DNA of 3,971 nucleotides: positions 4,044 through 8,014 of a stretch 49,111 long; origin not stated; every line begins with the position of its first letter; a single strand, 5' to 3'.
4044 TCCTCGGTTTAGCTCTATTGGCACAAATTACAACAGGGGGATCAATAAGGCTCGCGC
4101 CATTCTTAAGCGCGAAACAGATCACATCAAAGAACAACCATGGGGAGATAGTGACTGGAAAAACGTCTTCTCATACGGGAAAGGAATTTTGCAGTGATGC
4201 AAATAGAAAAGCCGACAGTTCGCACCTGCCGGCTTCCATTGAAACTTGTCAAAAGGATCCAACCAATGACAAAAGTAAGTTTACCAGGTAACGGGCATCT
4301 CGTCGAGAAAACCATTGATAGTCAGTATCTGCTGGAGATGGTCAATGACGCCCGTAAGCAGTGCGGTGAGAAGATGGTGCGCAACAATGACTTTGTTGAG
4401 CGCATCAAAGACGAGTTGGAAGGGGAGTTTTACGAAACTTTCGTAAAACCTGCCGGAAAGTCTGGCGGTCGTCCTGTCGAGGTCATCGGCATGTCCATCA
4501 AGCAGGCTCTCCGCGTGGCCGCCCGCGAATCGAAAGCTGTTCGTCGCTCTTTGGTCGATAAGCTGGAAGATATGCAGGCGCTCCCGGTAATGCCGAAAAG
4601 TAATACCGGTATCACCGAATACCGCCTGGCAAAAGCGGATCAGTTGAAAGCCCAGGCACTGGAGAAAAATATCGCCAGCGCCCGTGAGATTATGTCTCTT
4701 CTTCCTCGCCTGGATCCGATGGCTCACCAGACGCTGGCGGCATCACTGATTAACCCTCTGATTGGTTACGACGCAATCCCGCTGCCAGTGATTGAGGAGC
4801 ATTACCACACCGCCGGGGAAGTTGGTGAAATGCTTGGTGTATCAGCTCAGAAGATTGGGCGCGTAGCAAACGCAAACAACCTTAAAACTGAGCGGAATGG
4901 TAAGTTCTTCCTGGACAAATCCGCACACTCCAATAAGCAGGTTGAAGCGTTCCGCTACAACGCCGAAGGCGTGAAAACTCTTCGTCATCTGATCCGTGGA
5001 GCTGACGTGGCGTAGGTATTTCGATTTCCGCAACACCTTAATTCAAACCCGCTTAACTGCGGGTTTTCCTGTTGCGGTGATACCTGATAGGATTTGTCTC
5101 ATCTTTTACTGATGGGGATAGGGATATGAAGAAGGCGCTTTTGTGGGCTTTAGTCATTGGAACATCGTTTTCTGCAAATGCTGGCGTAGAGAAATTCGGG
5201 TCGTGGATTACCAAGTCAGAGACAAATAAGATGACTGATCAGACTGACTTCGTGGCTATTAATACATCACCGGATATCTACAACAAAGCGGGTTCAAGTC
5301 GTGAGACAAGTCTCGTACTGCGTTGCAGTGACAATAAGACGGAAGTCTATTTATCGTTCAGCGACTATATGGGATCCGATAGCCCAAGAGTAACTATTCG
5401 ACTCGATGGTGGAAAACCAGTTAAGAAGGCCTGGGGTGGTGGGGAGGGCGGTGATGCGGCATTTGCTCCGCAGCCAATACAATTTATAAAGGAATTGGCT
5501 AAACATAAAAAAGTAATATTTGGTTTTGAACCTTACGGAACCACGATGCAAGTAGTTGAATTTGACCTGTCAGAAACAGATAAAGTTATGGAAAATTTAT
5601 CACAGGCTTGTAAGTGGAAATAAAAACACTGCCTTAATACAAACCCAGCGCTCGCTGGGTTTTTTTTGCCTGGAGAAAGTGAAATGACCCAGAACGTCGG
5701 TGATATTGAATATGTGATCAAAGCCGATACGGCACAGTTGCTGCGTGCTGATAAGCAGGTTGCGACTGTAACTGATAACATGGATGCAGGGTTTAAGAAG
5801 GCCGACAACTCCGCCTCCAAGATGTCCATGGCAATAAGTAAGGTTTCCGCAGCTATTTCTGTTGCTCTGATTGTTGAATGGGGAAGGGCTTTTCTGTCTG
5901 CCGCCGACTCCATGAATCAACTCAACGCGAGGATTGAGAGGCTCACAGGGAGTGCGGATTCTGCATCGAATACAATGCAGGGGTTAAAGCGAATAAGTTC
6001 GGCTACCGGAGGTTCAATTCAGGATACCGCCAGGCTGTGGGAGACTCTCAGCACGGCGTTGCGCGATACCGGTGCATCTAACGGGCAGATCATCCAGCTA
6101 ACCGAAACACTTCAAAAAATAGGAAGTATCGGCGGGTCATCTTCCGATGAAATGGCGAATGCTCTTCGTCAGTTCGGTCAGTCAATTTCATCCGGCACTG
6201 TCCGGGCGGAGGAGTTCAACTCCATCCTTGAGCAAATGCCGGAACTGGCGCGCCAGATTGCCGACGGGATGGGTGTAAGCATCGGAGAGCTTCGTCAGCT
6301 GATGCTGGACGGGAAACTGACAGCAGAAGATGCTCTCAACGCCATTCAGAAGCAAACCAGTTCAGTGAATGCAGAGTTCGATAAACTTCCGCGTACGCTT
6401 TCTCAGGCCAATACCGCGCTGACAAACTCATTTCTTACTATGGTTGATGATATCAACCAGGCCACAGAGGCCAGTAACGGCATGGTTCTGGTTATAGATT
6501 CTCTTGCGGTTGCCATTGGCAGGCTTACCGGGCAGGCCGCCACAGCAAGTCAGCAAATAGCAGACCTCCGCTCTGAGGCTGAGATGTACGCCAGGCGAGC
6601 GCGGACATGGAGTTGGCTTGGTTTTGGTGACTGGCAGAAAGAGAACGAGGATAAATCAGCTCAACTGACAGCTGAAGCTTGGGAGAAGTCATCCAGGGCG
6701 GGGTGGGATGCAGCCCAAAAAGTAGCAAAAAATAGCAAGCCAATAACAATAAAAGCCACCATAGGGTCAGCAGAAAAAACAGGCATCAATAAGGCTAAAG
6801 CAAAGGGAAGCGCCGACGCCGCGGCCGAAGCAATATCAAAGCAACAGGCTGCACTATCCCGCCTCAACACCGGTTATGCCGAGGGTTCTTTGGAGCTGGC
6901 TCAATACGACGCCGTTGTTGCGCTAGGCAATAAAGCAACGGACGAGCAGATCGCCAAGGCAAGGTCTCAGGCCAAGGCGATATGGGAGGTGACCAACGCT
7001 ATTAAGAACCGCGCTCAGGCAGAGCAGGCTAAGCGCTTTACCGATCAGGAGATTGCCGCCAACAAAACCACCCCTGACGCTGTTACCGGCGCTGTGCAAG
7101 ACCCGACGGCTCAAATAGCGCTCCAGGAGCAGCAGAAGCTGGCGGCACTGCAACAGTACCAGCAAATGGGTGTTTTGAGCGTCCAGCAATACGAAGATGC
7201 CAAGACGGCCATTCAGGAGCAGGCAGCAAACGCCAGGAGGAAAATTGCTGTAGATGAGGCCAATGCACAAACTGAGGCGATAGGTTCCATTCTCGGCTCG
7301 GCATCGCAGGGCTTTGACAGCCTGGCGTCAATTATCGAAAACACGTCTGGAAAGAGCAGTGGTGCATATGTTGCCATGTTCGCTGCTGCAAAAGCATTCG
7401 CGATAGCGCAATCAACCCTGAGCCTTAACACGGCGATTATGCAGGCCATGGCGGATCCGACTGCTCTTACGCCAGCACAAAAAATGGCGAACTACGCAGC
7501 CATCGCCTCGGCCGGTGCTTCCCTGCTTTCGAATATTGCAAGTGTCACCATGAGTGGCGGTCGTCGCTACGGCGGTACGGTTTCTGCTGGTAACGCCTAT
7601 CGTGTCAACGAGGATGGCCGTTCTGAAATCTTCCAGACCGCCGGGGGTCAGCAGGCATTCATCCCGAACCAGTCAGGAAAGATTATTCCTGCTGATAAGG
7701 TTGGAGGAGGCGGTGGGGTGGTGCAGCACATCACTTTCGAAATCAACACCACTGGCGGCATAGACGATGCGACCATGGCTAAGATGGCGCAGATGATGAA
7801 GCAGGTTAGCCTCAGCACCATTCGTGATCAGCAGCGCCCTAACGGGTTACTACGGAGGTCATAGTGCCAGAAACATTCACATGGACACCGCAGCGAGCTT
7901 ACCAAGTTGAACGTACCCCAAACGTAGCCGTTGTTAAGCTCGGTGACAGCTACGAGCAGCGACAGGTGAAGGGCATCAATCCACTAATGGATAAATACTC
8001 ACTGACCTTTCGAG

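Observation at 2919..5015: P22 immI-like mnt/arc/ant antirepressor module inserted inside the tail gene cluster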

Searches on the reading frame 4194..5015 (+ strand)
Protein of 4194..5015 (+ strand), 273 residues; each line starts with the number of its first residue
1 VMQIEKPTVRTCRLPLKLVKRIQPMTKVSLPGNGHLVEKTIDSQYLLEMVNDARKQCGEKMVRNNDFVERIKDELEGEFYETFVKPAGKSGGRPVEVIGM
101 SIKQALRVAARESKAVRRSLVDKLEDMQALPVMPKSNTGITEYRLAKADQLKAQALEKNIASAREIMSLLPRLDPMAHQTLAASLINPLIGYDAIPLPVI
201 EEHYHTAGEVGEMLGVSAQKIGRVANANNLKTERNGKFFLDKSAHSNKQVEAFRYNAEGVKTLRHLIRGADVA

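Call 3: search_protein_families(library=pfam, proteins=[window:4194-5015:+], max_evalue=0.1)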
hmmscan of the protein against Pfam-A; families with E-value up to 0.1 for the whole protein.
window:4194-5015:+ (273 aa): 0 families

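Call 4: search_protein_families(library=phrogs, proteins=[window:4194-5015:+], max_evalue=0.01)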
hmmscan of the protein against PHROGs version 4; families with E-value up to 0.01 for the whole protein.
window:4194-5015:+ (273 aa): 6 families
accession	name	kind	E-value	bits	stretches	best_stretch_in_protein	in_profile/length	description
phrog_1726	-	transcription regulation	1.7e-77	261.8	1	38-272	15-263/264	anti-repressor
phrog_12199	-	unknown function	4.1e-19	69.4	1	38-88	8-58/58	-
phrog_32874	-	unknown function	2.2e-16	61.2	1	187-263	29-105/114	-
phrog_7940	-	unknown function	2.7e-16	60.9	1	176-267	157-249/252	-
phrog_63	-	transcription regulation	5.8e-07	30.2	1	18-159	110-237/431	anti-repressor Ant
phrog_130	-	transcription regulation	0.00014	22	1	149-271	280-412/480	anti-repressor Ant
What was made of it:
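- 4266..5015 (+): Second ORF, 249 aa. A two-domain winged-helix protein of the Rha/KilA/KilAC 'antirepressor' structural class. Function unproven. phrog_1726 1.7e-77 (call 4).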

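Call 36: search_protein_families(library=ncbifam, proteins=[window:4266-5015:+], max_evalue=0.01)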
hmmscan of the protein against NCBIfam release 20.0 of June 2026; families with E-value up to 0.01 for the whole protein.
window:4266-5015:+ (249 aa): 0 families

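Call 37: search_solved_structures(query=window:4266-5015:+, max_evalue=1, show_alignments=2)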
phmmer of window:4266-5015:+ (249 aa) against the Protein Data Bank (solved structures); distinct sequences matched with E-value up to 1: 4.
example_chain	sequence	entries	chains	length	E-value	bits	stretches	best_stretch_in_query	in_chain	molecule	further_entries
1fnk_A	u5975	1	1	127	0.27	14.1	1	118-184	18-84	PROTEIN (CHORISMATE MUTASE)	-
1fnj_A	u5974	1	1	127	0.33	13.8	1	118-184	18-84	PROTEIN (CHORISMATE MUTASE)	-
1com_A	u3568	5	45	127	0.38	13.6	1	118-184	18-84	CHORISMATE MUTASE | PROTEIN (CHORISMATE MUTASE) | CHORISMATE MUTASE AROH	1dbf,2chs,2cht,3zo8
3zop_A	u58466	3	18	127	0.38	13.6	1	118-184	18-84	CHORISMATE MUTASE AROH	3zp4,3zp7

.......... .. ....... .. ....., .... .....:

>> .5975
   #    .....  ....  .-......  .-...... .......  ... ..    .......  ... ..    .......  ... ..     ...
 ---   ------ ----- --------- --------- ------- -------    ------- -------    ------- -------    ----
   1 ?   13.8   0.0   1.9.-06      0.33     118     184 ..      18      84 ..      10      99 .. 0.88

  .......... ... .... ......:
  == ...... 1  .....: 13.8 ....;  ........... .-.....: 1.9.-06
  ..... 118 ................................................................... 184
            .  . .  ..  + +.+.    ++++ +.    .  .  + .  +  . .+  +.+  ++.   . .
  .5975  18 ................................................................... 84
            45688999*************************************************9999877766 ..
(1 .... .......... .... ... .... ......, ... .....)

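Call 39: search_protein_families(library=pfam, proteins=[window:4266-5015:+, window:4197-5015:+], max_evalue=10)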
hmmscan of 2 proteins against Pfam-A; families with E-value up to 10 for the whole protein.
window:4266-5015:+ (249 aa): 0 families

window:4197-5015:+ (272 aa): 0 families

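Call 42: find_homologous_proteins(query=window:4266-5015:+, max_evalue=0.001)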
Query window:4266-5015:+ (249 aa): 1888 proteins with E <= 0.001 among 2465 candidates; the best 120 are listed.
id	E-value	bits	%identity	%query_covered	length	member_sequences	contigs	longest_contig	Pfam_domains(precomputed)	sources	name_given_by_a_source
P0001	6.4e-141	486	92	100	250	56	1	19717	-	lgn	-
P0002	2.9e-139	480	90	100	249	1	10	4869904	-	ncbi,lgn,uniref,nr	ncbi:hypothetical protein QM091_15140 [Enterobacter roggenkampii]|uniref:hypothetical protein n=1 Ta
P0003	3.9e-139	480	92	100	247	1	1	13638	-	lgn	-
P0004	5.2e-138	476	91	100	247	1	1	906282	-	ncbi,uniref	ncbi:hypothetical protein ACS6OA_08790 [Enterobacter hormaechei subsp. steigerwaltii]|uniref:hypothe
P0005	6.3e-138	476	88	100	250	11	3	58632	-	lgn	-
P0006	4.6e-136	470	88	100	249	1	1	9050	-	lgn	-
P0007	6.1e-136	469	88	100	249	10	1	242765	-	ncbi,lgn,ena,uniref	ncbi:hypothetical protein [Leclercia adecarboxylata]|uniref:hypothetical protein n=1 Tax=Leclercia a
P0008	2.1e-135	468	88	100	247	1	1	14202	-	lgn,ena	-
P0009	7.6e-135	466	88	100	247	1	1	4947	-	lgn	-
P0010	8.2e-135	466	88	100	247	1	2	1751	-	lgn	-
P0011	1.0e-133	462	88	100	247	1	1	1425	-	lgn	-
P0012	5.2e-133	460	86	100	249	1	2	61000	-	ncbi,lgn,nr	ncbi:hypothetical protein D4T62_10540 [Salmonella enterica subsp. enterica]|nr:hypothetical protein 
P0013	2.0e-131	454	86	100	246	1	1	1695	-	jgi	jgi:hypothetical protein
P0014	2.0e-131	454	86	100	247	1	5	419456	-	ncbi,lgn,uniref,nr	ncbi:hypothetical protein ASV14_23045 [Enterobacter cloacae subsp. cloacae]|uniref:hypothetical prot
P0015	2.1e-131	454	87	100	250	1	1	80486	-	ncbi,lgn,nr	ncbi:hypothetical protein DU152_19965 [Salmonella enterica subsp. diarizonae]|nr:hypothetical protei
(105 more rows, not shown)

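Call 53: predict_structure(alignment_id=A5)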
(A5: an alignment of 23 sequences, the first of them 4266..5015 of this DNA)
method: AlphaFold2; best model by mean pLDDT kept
length: 249 residues; sequences in the alignment: 23
mean_pLDDT: 72.8   pTM: 0.33
mean pLDDT of the five models: 72.8, 68.7, 64.9, 60.9, 55.9
residues with pLDDT >= 90: 0; 70-90: 181; 50-70: 44; < 50: 24
segments of 3 or more residues with pLDDT < 50: 1-14, 106-112
pLDDT, mean of each block of 10 residues (from residue 1): 32 60 79 77 78 73 54 74 75 71 52 58 80 85 81 81 77 68 86 88 86 75 74 86 72
secondary structure, 60 per line:
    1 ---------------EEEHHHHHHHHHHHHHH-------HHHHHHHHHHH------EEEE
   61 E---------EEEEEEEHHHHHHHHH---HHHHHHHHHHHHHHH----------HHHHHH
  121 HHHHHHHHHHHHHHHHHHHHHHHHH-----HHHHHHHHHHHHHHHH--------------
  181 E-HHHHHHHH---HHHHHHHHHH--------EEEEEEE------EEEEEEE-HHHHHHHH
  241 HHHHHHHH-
elements in order: E16-18 H19-32 H40-50 E57-61 E71-77 H78-86 H90-104 H115-145 H151-166 H183-190 H194-203 E212-218 E225-231 H233-248
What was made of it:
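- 4266..5015 (+): Model pLDDT 73 (call 53).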

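Call 56: fold_search(model_id=the predicted structure, library=pdb)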
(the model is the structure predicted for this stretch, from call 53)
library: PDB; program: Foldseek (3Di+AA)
matches with E <= 10: 362; with E <= 0.001: 0
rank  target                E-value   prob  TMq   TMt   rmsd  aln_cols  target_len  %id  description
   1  5i44_B                1.1e-01  1.00  0.19  0.69   3.7        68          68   20  Structure of RacA-DNA complex; P21 form (released 2016-05-04)
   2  5i44_A                1.1e-01  1.00  0.19  0.68   4.0        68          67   20  Structure of RacA-DNA complex; P21 form (released 2016-05-04)
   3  5i41                  1.3e-01  1.00  0.21  0.71   2.4        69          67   20  Structure of the apo RacA DNA binding domain (released 2016-05-04)
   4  5i44_K                1.8e-01  1.00  0.20  0.72   3.7        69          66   20  Structure of RacA-DNA complex; P21 form (released 2016-05-04)
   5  5i44_G                1.8e-01  1.00  0.19  0.69   3.9        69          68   20  Structure of RacA-DNA complex; P21 form (released 2016-05-04)
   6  5iy7_M                2.4e-01  0.11  0.13  0.10  24.7       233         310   13  Human holo-PIC in the open state (released 2016-05-18)
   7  6ama_P                3.0e-01  0.90  0.15  0.56   5.4        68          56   24  Structure of S. coelicolor/S. venezuelae BldC-smeA-ssfA complex to 3.09 Angstrom (released 2018-03-28)
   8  1y6u_MODEL_1_A        4.0e-01  0.72  0.17  0.50   5.0        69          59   12  The Structure of the Excisionase (Xis) Protein from Conjugative Transposon Tn916 Provides Insights into the Re (released 2005-03-15)
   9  4zm5_A                4.0e-01  0.12  0.13  0.13  17.6       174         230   13  Shigella flexneri lipopolysaccharide O-antigen chain-length regulator WzzBSF - A107P mutant (released 2016-03-23)
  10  6ama_Y                4.2e-01  0.89  0.16  0.59   4.8        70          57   21  Structure of S. coelicolor/S. venezuelae BldC-smeA-ssfA complex to 3.09 Angstrom (released 2018-03-28)
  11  6rol_B                4.2e-01  0.12  0.14  0.19  28.1       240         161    7  Structure of IMP2 KH34 domains (released 2019-10-16)
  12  6gqe                  4.2e-01  0.10  0.13  0.17  27.3       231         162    6  X-ray structure of KH1-2 domain of IMP3 (released 2019-04-24)
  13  3krm_B                4.4e-01  0.11  0.13  0.17  27.4       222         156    8  Imp1 kh34 (released 2010-02-09)
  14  1vol_A                4.4e-01  0.10  0.12  0.15  22.7       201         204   13  TFIIB (HUMAN CORE DOMAIN)/TBP (A.THALIANA)/TATA ELEMENT TERNARY COMPLEX (released 1996-11-08)
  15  6y2c_A                5.6e-01  0.16  0.14  0.32   8.3        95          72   13  Crystal structure of the third KH domain of FUBP1 (released 2020-03-25)
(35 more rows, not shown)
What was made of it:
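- The second ORF has two winged-helix DNA-binding-like domains (calls 53 and 56).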

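Call 57: fold_search(model_id=the predicted structure, library=viral)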
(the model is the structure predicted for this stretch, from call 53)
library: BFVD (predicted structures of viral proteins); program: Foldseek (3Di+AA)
matches with E <= 10: 641; with E <= 0.001: 16
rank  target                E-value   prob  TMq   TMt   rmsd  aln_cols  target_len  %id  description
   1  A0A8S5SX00            1.9e-08  1.00  0.38  0.36  16.9       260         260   20  Antirepressor protein [Siphoviridae sp. ctDOT22]
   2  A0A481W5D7            2.4e-08  1.00  0.36  0.25  23.9       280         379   20  Antirepressor protein C-terminal domain-containing protein [Fusobacterium phage Fnu1]
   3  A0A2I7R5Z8            5.9e-08  1.00  0.36  0.34  15.3       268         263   17  (no name in the UniProt tables at hand)
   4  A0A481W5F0            2.3e-07  1.00  0.30  0.26  16.6       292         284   14  Antirepressor protein KilAC domain [Fusobacterium phage Fnu1]
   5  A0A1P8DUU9            4.1e-07  1.00  0.35  0.39   9.5       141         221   33  KilA protein [Escherichia phage vB_EcoS-IME253]
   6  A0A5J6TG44            1.8e-06  1.00  0.29  0.24  18.5       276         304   16  Putative DNA-binding protein [Salmonella phage vB_SenS_SB28]
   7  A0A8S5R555            2.5e-06  1.00  0.26  0.26  18.0       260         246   10  Antirepressor protein [Ackermannviridae sp. ctaCq7]
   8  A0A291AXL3            3.3e-06  1.00  0.35  0.42  14.4       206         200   20  Uncharacterized protein [Shigella phage Sf12]
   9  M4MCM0                9.8e-06  1.00  0.29  0.33  16.5       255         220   12  (no name in the UniProt tables at hand)
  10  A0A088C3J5            1.7e-05  1.00  0.27  0.33  21.8       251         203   11  (no name in the UniProt tables at hand)
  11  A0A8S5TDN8            7.1e-05  1.00  0.25  0.22  17.9       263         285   11  Repressor domain protein [Siphoviridae sp. ctNnX9]
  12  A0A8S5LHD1            1.2e-04  1.00  0.26  0.20  16.7       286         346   10  KilAC domain protein [Siphoviridae sp. ctR0j7]
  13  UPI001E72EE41         1.2e-04  1.00  0.27  0.23  16.7       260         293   12  (no name look-up for this kind of identifier)
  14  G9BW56                1.2e-04  1.00  0.24  0.22  24.7       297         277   11  (no name in the UniProt tables at hand)
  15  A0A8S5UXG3            2.8e-04  1.00  0.27  0.23  19.9       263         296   13  Regulatory protein [Podoviridae sp. ctW0z17]
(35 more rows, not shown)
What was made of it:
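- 4266..5015 (+): BFVD hits to Antirepressor/KilAC/Rha proteins at E=2e-8 to 1e-4 (call 57).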

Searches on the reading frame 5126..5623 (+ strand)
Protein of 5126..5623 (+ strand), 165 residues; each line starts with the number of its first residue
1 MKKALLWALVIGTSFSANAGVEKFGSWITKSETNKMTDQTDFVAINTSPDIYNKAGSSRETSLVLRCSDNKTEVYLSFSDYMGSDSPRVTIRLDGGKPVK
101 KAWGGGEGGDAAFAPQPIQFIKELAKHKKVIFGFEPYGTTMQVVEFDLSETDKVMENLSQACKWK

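Call 3: search_protein_families(library=pfam, proteins=[window:5126-5623:+], max_evalue=0.1)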
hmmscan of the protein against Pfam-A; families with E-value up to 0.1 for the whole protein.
window:5126-5623:+ (165 aa): 1 family
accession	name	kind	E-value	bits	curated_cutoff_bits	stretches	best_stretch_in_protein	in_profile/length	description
PF11319.13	VasI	-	7e-09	36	26.5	1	44-164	68-184/184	Type VI secretion system VasI, EvfG, VC_A0118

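Call 4: search_protein_families(library=phrogs, proteins=[window:5126-5623:+], max_evalue=0.01)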
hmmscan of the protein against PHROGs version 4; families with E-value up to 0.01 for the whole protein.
window:5126-5623:+ (165 aa): 1 family
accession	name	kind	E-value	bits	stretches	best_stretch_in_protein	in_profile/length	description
phrog_1848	-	unknown function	1.4e-65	221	1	1-165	1-166/166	-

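Call 36: search_protein_families(library=ncbifam, proteins=[window:5126-5623:+], max_evalue=0.01)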
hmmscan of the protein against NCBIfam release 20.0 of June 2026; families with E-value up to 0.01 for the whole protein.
window:5126-5623:+ (165 aa): 1 family
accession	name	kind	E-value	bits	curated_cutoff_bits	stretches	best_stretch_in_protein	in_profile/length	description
TIGR03360.1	VI_minor_1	equivalog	0.00066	19.6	124.2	1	57-164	80-187/187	type VI secretion system-associated protein VasI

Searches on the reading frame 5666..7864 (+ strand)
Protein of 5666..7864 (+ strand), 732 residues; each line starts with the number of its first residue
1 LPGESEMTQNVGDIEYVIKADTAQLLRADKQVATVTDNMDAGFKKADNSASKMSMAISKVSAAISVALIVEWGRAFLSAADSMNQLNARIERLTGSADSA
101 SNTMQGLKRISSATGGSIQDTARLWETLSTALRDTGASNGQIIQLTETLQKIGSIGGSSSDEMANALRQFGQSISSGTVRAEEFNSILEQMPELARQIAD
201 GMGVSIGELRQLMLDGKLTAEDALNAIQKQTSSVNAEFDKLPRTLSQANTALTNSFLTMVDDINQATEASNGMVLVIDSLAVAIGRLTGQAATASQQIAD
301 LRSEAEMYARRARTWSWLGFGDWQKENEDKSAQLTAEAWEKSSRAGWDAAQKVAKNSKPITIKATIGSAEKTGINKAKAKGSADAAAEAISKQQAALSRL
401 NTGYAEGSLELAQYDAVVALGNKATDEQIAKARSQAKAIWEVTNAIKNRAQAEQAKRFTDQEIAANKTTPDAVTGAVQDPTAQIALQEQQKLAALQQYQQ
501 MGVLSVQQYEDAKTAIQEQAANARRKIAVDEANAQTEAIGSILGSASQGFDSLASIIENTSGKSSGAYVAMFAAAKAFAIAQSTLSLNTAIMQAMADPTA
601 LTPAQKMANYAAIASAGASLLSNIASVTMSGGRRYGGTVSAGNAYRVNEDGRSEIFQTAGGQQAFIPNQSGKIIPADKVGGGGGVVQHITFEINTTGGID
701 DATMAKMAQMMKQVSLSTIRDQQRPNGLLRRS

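Call 3: search_protein_families(library=pfam, proteins=[window:5666-7864:+], max_evalue=0.1)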
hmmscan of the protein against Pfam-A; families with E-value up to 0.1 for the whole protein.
window:5666-7864:+ (732 aa): 4 families
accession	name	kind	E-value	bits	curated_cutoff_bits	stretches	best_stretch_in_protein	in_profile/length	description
PF20155.4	TMP_3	-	2.6e-59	200.6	41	1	75-265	2-192/192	Tape measure protein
PF07531.19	TAFH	-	0.0037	17.7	27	0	147-191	10-51/90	NHR1 homology to TAF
PF09763.15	Sec3_CC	-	0.015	15.6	27.1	0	209-273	15-75/133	Exocyst complex component Sec3, coiled-coil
PF24967.1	NTS_TR130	-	0.046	13.7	25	1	226-320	79-171/233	TR130 NTS domain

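Call 4: search_protein_families(library=phrogs, proteins=[window:5666-7864:+], max_evalue=0.01)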
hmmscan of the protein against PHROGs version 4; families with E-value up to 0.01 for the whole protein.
window:5666-7864:+ (732 aa): 27 families (the best 25 are shown)
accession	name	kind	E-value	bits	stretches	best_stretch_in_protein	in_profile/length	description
phrog_1107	-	tail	4.4e-149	499.6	2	330-730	769-1235/1252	tail length tape measure protein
phrog_1538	-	tail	6.4e-145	485.9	1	7-731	1-808/811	tail length tape measure protein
phrog_339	-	tail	2.4e-76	258.9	2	18-457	13-419/1123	tail length tape measure protein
phrog_3519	-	tail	5.7e-65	221.5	1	7-390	3-385/959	tail length tape measure protein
phrog_3336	-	tail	4.3e-60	205.4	2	40-286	54-297/1051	tail length tape measure protein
phrog_8010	-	tail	3.1e-53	182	1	8-298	213-498/1543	tail length tape measure protein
phrog_19547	-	unknown function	3.8e-51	175.6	2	581-730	367-528/533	-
phrog_2335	-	tail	9.6e-45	154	1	8-300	414-727/1536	tail length tape measure protein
phrog_12706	-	tail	2.5e-44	152.8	1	30-253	173-396/1244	tail length tape measure protein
phrog_1506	-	tail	1.2e-43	150.5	2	30-462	39-433/1269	tail length tape measure protein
phrog_17300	-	tail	3.2e-37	129.4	1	28-566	30-562/900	tail length tape measure protein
phrog_1068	-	tail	1.1e-33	117.9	1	23-266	64-302/706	tail length tape measure protein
phrog_7740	-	tail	6.1e-32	111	1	23-562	34-595/2151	tail length tape measure protein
phrog_16297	-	tail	1.4e-28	100.7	1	31-262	52-276/777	tail length tape measure protein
phrog_32885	-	tail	2.8e-26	92.8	1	36-299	22-278/948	tail length tape measure protein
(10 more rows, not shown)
